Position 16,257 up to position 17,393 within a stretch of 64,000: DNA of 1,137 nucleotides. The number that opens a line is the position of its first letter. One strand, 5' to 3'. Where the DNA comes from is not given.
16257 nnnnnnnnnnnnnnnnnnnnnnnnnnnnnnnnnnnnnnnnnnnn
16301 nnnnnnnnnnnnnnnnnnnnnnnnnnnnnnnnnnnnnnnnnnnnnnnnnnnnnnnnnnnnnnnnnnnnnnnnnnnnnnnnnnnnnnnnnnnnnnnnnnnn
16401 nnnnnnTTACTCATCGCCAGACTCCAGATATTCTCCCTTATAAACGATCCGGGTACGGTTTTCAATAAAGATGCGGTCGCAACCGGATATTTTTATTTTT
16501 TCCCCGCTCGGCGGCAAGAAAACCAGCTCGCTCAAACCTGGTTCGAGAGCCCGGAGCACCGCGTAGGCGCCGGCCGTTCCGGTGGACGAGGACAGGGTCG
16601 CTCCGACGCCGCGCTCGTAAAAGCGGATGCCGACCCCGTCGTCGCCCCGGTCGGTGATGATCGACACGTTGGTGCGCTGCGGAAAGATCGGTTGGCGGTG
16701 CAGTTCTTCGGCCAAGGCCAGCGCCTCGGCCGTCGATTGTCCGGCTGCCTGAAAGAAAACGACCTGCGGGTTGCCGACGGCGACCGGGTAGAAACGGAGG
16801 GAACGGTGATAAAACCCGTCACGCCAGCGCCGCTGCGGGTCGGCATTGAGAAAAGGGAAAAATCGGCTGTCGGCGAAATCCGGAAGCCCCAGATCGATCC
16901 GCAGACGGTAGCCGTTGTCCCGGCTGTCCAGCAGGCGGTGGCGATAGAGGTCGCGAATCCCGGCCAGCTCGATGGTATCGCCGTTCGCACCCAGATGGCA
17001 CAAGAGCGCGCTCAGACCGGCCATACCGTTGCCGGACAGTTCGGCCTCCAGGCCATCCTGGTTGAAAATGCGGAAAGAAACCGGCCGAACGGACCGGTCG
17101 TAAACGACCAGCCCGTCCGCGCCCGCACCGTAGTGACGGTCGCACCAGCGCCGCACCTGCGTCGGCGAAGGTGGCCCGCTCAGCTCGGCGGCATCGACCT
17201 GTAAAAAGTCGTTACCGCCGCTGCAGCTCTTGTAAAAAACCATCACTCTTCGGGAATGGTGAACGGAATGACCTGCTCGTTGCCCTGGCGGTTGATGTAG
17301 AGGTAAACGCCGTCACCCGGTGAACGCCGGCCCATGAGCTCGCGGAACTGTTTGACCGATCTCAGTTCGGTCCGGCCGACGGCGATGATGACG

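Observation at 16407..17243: DapF-family protein with Cys73->Ser and loss of the second catalytic Cys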

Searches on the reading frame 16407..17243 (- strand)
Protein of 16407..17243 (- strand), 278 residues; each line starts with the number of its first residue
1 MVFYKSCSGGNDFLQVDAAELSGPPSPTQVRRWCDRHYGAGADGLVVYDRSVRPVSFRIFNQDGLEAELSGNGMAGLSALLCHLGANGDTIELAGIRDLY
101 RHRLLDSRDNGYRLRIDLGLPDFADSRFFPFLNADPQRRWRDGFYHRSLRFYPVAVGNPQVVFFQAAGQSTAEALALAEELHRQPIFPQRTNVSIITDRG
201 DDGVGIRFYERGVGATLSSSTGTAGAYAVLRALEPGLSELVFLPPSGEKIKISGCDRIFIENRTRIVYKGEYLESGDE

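Call 3: search_protein_families(library=pfam, proteins=[window:16407-17243:-], max_evalue=1)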
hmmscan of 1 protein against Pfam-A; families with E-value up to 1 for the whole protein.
window:16407-17243:- (278 aa): 1 family
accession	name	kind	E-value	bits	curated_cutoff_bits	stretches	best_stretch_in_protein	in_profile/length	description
PF01678.24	DAP_epimerase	-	9e-20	71.4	34.7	2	3-83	1-82/121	Diaminopimelate epimerase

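Call 4: search_protein_families(library=ncbifam, proteins=[window:16407-17243:-], max_evalue=1)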
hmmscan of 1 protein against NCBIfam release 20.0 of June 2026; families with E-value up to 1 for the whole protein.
window:16407-17243:- (278 aa): 2 families
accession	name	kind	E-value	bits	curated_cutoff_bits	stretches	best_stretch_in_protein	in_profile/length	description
TIGR00652.1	DapF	equivalog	1.9e-34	119.4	114.65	1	1-272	1-268/270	diaminopimelate epimerase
NF038284.1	bifunc_DapF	exception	3e-07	30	350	1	10-232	19-219/254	bifunctional diaminopimelate epimerase/glutamate racemase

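Call 5: search_solved_structures(query=window:16410-17243:-, max_evalue=0.01, show_alignments=3)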
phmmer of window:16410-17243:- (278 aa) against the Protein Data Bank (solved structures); distinct sequences matched with E-value up to 0.01: 17.
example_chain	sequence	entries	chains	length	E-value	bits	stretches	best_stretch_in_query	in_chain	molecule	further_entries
9mro_A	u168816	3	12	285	4.3e-23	85.4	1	5-259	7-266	Diaminopimelate epimerase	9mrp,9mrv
5ha4_A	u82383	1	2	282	1.8e-20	76.8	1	3-270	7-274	Diaminopimelate epimerase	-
5ygu_A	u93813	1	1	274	5.5e-19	71.9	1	3-237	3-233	Diaminopimelate epimerase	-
6d13_A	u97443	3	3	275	5.6e-19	71.9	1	3-237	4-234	Diaminopimelate epimerase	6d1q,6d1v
4ijz_A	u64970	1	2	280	5.9e-19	71.8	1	3-237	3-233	Diaminopimelate epimerase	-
4ik0_A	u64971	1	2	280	6.1e-19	71.8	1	3-237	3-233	Diaminopimelate epimerase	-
6vck_A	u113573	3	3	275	4e-18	69.1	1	3-237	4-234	Diaminopimelate epimerase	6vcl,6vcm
5h2g_A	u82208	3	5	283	6.6e-17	65.1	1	3-248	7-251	Diaminopimelate epimerase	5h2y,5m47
3ejx_A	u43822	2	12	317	6.8e-17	65.1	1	3-234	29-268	Diaminopimelate epimerase, chloroplastic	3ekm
2otn_A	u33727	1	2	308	1.7e-16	63.7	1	8-228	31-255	Diaminopimelate epimerase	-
2q9h_A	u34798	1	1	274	2.4e-16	63.2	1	3-229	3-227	Diaminopimelate epimerase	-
2q9j_A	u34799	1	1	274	2.5e-16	63.2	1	3-229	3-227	Diaminopimelate epimerase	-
7vdy_A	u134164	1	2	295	4.2e-16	62.5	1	3-274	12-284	O-ureido-serine racemase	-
8qzy_A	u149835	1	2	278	5.4e-16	62.1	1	3-230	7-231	Diaminopimelate epimerase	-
1gqz_A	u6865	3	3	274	1.2e-15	61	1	3-229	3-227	DIAMINOPIMELATE EPIMERASE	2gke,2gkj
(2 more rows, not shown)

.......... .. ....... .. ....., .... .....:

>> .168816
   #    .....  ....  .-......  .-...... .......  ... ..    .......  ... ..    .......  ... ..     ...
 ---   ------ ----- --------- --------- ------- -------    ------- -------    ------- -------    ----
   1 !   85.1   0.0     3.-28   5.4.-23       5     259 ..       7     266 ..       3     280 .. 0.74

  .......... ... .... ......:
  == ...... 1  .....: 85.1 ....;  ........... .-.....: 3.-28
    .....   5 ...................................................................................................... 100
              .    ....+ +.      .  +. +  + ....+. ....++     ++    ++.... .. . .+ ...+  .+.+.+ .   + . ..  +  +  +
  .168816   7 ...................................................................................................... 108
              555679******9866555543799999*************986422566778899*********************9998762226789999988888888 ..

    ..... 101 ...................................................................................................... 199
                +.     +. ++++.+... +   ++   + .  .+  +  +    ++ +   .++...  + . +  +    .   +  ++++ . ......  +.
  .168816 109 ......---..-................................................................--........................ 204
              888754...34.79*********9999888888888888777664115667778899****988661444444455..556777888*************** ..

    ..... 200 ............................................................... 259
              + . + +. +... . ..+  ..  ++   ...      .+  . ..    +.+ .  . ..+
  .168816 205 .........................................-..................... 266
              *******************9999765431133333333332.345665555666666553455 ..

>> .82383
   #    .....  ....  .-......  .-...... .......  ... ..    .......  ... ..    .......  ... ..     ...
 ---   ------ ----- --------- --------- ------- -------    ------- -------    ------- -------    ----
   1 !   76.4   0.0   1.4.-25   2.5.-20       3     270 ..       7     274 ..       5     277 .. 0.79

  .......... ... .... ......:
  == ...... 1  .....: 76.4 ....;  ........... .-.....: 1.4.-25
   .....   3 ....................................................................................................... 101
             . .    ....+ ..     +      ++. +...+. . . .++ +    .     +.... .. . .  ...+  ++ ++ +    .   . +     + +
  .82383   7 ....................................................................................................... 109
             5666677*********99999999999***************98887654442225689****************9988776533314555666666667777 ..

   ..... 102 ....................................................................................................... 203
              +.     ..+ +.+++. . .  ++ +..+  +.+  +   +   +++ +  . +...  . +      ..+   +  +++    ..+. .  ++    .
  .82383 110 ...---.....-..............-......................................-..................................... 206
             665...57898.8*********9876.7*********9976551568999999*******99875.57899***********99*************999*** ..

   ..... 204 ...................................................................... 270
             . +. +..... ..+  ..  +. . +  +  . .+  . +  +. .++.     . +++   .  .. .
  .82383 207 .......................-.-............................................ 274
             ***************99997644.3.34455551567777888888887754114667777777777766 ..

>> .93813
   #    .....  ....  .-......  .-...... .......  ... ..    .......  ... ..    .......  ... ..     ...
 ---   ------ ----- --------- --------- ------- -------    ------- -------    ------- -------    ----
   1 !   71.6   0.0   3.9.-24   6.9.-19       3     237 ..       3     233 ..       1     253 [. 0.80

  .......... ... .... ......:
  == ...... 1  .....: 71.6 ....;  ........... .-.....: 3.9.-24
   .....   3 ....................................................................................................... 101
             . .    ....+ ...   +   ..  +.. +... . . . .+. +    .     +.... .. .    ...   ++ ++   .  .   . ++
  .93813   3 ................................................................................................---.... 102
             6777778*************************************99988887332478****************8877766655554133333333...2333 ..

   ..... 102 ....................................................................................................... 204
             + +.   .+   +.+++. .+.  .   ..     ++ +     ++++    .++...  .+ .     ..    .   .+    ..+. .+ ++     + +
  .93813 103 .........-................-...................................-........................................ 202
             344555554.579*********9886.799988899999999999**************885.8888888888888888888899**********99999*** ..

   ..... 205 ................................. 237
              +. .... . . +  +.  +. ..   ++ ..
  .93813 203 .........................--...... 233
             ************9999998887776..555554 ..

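Call 6: find_homologous_proteins(query=window:16410-17243:-, max_evalue=0.00001)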
Query window:16410-17243:- (278 aa): 1005 proteins with E <= 0.00001 among 4346 candidates; the best 120 are listed.
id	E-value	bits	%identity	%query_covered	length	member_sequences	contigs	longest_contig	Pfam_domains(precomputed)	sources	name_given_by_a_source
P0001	4.1e-179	612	97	100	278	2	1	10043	PF01678.25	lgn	-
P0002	6.0e-107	375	63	100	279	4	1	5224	PF01678.25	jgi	-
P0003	9.7e-107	375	63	100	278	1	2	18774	PF01678.25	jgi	-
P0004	4.6e-106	372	60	100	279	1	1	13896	PF01678.25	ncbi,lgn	-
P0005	5.2e-105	369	63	100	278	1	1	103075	PF01678.25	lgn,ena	-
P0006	1.3e-104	368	62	100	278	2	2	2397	PF01678.25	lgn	-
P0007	2.1e-91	324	56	99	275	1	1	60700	PF01678.25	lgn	-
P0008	5.6e-88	313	55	99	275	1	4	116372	PF01678.25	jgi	jgi:diaminopimelate epimerase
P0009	8.1e-62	227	46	98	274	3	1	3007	PF01678.25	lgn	-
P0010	1.5e-60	223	46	98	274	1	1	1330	PF01678.25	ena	-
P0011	1.6e-60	223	48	98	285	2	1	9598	PF01678.25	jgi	-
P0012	2.2e-60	223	46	98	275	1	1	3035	PF01678.25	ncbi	-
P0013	7.0e-59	218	44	98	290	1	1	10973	PF01678.25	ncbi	-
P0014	2.4e-58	216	45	98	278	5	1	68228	PF01678.25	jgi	jgi:diaminopimelate epimerase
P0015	3.7e-58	215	44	98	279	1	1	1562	PF01678.25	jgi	jgi:diaminopimelate epimerase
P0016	3.7e-58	215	42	98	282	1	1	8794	PF01678.25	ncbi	-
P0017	6.3e-57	211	42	98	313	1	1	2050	PF01678.25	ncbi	-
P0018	1.2e-56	210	43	100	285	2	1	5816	PF01678.25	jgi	jgi:diaminopimelate epimerase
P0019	1.2e-56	210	43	98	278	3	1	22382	PF01678.25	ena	-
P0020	1.4e-56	210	43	98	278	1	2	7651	PF01678.25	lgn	-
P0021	1.8e-56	210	43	99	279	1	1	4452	PF01678.25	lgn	-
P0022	3.2e-56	209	42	98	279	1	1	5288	PF01678.25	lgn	-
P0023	3.6e-56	209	41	99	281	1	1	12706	PF01678.25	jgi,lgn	jgi:diaminopimelate epimerase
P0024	1.0e-55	207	44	97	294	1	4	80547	PF01678.25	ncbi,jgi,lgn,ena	-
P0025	2.6e-55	206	42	97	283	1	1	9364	PF01678.25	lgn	-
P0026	2.6e-55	206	43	98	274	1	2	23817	PF01678.25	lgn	-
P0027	4.8e-55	205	41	98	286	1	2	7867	PF01678.25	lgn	-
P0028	8.1e-55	204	44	98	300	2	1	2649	PF01678.25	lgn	-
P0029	1.7e-54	203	41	97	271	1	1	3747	PF01678.25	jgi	-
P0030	1.8e-54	203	43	98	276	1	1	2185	PF01678.25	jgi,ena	-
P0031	1.9e-54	203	43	98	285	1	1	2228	PF01678.25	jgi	-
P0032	2.3e-54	203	43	98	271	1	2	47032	PF01678.25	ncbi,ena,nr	ncbi:MAG: diaminopimelate epimerase [Candidatus Aminicenantes bacterium]|nr:diaminopimelate epimeras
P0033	2.6e-54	203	42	98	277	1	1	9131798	PF01678.25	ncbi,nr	ncbi:MAG: diaminopimelate epimerase [Candidatus Aminicenantes bacterium]|nr:MAG: diaminopimelate epi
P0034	2.8e-54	203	41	98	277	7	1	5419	PF01678.25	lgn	-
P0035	2.9e-54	203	42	98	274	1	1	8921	PF01678.25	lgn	-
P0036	3.1e-54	202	44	99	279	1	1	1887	PF01678.25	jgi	-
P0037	4.0e-54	202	42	98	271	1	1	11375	PF01678.25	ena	-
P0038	4.1e-54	202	42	98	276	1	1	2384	PF01678.25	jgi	jgi:diaminopimelate epimerase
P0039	5.7e-54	202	43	98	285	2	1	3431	PF01678.25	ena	-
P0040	1.0e-53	201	43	98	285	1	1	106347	PF01678.25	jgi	jgi:diaminopimelate epimerase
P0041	1.5e-53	200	43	98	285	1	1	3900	PF01678.25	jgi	jgi:diaminopimelate epimerase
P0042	2.2e-53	200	41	98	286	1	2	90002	PF01678.25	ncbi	-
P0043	2.6e-53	199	43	98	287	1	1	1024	PF01678.25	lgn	-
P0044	3.4e-53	199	41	98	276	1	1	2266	PF01678.25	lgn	-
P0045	5.7e-53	198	42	98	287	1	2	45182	PF01678.25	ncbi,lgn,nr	ncbi:MAG: diaminopimelate epimerase [Candidatus Aminicenantes bacterium]|nr:diaminopimelate epimeras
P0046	7.8e-53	198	41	99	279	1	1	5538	PF01678.25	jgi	-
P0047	8.8e-53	198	41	98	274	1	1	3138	PF01678.25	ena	-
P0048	9.3e-53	198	42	98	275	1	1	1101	PF01678.25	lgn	-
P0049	1.2e-52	197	42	98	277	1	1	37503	PF01678.25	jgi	jgi:diaminopimelate epimerase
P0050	1.6e-52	197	41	98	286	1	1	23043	PF01678.25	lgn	-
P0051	1.6e-52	197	41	99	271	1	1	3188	PF01678.25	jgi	jgi:diaminopimelate epimerase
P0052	3.3e-52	196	41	98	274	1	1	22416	PF01678.25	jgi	jgi:diaminopimelate epimerase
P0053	3.9e-52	196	40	97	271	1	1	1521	PF01678.25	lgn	-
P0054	4.0e-52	196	43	99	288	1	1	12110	PF01678.25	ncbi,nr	ncbi:MAG: diaminopimelate epimerase [bacterium]|nr:diaminopimelate epimerase [bacterium]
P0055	4.2e-52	195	42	98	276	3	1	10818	PF01678.25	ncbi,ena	-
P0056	5.4e-52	195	41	97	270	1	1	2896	PF01678.25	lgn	-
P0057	6.0e-52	195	44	98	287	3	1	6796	PF01678.25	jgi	jgi:diaminopimelate epimerase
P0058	6.9e-52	195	42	97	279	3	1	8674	PF01678.25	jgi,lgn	jgi:diaminopimelate epimerase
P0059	1.2e-51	194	41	98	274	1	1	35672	PF01678.25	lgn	-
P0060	1.2e-51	194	41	99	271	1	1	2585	PF01678.25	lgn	-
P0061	1.4e-51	194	41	97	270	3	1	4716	PF01678.25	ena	-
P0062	1.6e-51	194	43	99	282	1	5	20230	PF01678.25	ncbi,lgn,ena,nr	ncbi:MAG: diaminopimelate epimerase [Candidatus Aminicenantes bacterium]|nr:diaminopimelate epimeras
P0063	1.9e-51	193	41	98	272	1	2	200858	PF01678.25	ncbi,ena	-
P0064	2.1e-51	193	42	98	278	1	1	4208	PF01678.25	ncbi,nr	ncbi:MAG: diaminopimelate epimerase [bacterium]|nr:diaminopimelate epimerase [bacterium]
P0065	2.2e-51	193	43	99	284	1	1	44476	PF01678.25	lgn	-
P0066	2.3e-51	193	42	99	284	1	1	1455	PF01678.25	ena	-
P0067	2.6e-51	193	41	98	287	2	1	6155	PF01678.25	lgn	-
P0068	2.9e-51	193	39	98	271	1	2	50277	PF01678.25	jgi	-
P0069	3.0e-51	193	42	98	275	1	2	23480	PF01678.25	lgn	-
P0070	3.1e-51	193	41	98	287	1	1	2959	PF01678.25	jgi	jgi:diaminopimelate epimerase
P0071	3.2e-51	193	42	98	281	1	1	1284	PF01678.25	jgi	jgi:diaminopimelate epimerase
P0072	4.0e-51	192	40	99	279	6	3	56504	PF01678.25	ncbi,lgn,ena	-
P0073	4.3e-51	192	42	98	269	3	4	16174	PF01678.25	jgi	jgi:diaminopimelate epimerase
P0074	5.8e-51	192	42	98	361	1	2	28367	PF01678.25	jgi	jgi:diaminopimelate epimerase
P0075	6.8e-51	191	41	98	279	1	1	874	PF01678.25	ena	-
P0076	7.0e-51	191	42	98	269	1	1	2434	PF01678.25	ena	-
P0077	7.6e-51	191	43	97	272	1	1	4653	PF01678.25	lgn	-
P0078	8.2e-51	191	42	98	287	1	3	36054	PF01678.25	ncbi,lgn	-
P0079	8.3e-51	191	39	98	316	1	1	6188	PF01678.25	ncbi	-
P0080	1.1e-50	191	42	98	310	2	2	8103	PF01678.25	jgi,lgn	-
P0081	1.2e-50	191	41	98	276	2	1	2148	PF01678.25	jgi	jgi:diaminopimelate epimerase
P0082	1.9e-50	190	40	98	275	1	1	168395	PF01678.25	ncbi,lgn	ncbi:MAG: diaminopimelate epimerase [Acidobacteriota bacterium]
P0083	2.0e-50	190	44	98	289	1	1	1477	PF01678.25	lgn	-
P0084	2.4e-50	190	40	98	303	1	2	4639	PF01678.25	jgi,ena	-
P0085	2.4e-50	190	42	97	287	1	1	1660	PF01678.25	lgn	-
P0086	2.4e-50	190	41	98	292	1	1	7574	PF01678.25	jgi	jgi:diaminopimelate epimerase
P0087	2.8e-50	189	40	99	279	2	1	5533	PF01678.25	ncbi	-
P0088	3.4e-50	189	43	99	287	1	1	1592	PF01678.25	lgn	-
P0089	3.5e-50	189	39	98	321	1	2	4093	PF01678.25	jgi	jgi:diaminopimelate epimerase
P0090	3.5e-50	189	39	98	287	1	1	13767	PF01678.25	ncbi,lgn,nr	ncbi:MAG: diaminopimelate epimerase [Acidobacteriota bacterium]|nr:diaminopimelate epimerase [Acidob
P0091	5.0e-50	189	42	98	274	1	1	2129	PF01678.25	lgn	-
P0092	5.2e-50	189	40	98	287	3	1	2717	PF01678.25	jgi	jgi:diaminopimelate epimerase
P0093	6.1e-50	188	39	98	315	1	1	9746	PF01678.25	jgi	jgi:diaminopimelate epimerase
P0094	6.3e-50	188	40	98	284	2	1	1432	PF01678.25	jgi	jgi:diaminopimelate epimerase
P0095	6.3e-50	188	43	98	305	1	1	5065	PF01678.25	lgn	-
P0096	8.1e-50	188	40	98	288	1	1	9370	PF01678.25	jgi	jgi:diaminopimelate epimerase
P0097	8.3e-50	188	41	99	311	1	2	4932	PF01678.25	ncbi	-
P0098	9.7e-50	188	43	98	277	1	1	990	PF01678.25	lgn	-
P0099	1.2e-49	187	41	98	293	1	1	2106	PF01678.25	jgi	jgi:diaminopimelate epimerase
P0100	1.3e-49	187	37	98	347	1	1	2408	PF01678.25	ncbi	-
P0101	1.6e-49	187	41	98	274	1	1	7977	PF01678.25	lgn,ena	-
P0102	1.7e-49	187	41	98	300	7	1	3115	PF01678.25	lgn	-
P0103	1.9e-49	187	41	98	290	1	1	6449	PF01678.25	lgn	-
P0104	2.2e-49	187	40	97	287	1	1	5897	PF01678.25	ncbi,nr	ncbi:MAG TPA: diaminopimelate epimerase [Candidatus Kapabacteria bacterium]|nr:diaminopimelate epime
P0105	2.4e-49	186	40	97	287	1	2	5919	PF01678.25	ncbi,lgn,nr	ncbi:MAG TPA: diaminopimelate epimerase [Candidatus Deferrimicrobium sp.]|nr:diaminopimelate epimera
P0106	2.8e-49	186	41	97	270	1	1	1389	PF01678.25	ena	-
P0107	2.9e-49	186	41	98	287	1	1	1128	PF01678.25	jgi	jgi:diaminopimelate epimerase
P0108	3.1e-49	186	40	98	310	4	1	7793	PF01678.25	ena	-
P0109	3.2e-49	186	37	98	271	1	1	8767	PF01678.25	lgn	-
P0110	3.7e-49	186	40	98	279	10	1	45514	PF01678.25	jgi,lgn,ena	-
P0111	4.3e-49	186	42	98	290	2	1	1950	PF01678.25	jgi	jgi:diaminopimelate epimerase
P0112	5.5e-49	185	39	98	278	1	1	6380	PF01678.25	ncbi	-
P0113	7.3e-49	185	38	98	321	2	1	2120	PF01678.25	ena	-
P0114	1.5e-48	184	40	98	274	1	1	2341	PF01678.25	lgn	-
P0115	1.6e-48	184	40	98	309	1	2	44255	PF01678.25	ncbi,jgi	ncbi:MAG: diaminopimelate epimerase [Candidatus Aminicenantes bacterium]|jgi:diaminopimelate epimera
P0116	2.3e-48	183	38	98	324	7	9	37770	PF01678.25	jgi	jgi:diaminopimelate epimerase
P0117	2.4e-48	183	40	98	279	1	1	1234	PF01678.25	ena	-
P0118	2.4e-48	183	39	98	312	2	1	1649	PF01678.25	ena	-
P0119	2.4e-48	183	41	98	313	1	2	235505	PF01678.25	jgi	jgi:diaminopimelate epimerase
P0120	2.7e-48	183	39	98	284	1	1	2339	PF01678.25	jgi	jgi:diaminopimelate epimerase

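Call 11: find_encoding_contigs(protein=P0033, flank=10000, max_places=3)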
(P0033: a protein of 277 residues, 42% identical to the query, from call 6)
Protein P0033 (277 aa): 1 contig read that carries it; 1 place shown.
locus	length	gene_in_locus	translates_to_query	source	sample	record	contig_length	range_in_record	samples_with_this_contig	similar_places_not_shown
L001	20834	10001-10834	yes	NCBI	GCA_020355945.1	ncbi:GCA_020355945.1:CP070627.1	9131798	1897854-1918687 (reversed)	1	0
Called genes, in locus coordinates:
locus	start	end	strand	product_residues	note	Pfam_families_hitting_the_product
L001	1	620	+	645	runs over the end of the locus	PF00069:Pkinase (weak)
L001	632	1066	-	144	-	PF12849:PBP_like_2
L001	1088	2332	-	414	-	-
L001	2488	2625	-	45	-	-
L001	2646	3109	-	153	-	PF00587:tRNA-synt_2b, PF09180:ProRS-C_1 (weak)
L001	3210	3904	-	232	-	PF04754:Transposase_31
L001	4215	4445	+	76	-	-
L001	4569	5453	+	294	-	PF05175:MTS (weak), PF13489:Methyltransf_23, PF13847:Methyltransf_31, PF08241:Methyltransf_11, PF08242:Methyltransf_12, PF13649:Methyltransf_25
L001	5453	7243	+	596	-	PF02543:Carbam_trans_N, PF16861:Carbam_trans_C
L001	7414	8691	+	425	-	PF13173:AAA_14, PF13635:DUF4143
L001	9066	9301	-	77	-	PF13602:ADH_zinc_N_2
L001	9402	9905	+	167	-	PF13180:PDZ_2, PF17820:PDZ_6 (faint), PF00595:PDZ (weak), PF13180:PDZ_2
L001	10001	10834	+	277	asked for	PF01678:DAP_epimerase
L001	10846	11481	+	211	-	-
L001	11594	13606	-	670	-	PF00580:UvrD-helicase, PF01443:Viral_helicase1 (faint), PF13245:AAA_19, PF13604:AAA_30 (faint), PF13361:UvrD_C, PF13538:UvrD_C_2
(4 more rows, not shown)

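Call 14: find_encoding_contigs(protein=window:16407-17243:-, flank=10000, max_places=4)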
Protein window:16407-17243:- (278 aa): 7 contigs read that carry it; 4 places shown.
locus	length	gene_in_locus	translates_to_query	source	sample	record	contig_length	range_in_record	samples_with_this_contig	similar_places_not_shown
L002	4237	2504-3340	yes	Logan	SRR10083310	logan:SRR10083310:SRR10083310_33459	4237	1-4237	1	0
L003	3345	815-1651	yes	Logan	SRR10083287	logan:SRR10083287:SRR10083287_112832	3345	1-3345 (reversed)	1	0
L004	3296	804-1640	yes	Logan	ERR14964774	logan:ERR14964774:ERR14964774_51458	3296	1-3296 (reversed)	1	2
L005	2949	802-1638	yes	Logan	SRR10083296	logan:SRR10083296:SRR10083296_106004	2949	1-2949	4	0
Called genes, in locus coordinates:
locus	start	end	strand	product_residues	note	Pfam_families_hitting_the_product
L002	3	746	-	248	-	?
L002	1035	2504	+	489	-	PF00089:Trypsin, PF13365:Trypsin_2, PF00595:PDZ, PF13180:PDZ_2, PF17820:PDZ_6 (weak), PF00595:PDZ, PF13180:PDZ_2, PF17820:PDZ_6 (weak), +1 more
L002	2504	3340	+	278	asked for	PF01678:DAP_epimerase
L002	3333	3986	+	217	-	-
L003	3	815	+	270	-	?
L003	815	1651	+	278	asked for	PF01678:DAP_epimerase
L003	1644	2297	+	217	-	-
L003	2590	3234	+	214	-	-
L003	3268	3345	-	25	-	?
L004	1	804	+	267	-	?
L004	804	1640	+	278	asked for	PF01678:DAP_epimerase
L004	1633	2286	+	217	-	-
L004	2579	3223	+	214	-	-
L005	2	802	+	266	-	?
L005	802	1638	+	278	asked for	PF01678:DAP_epimerase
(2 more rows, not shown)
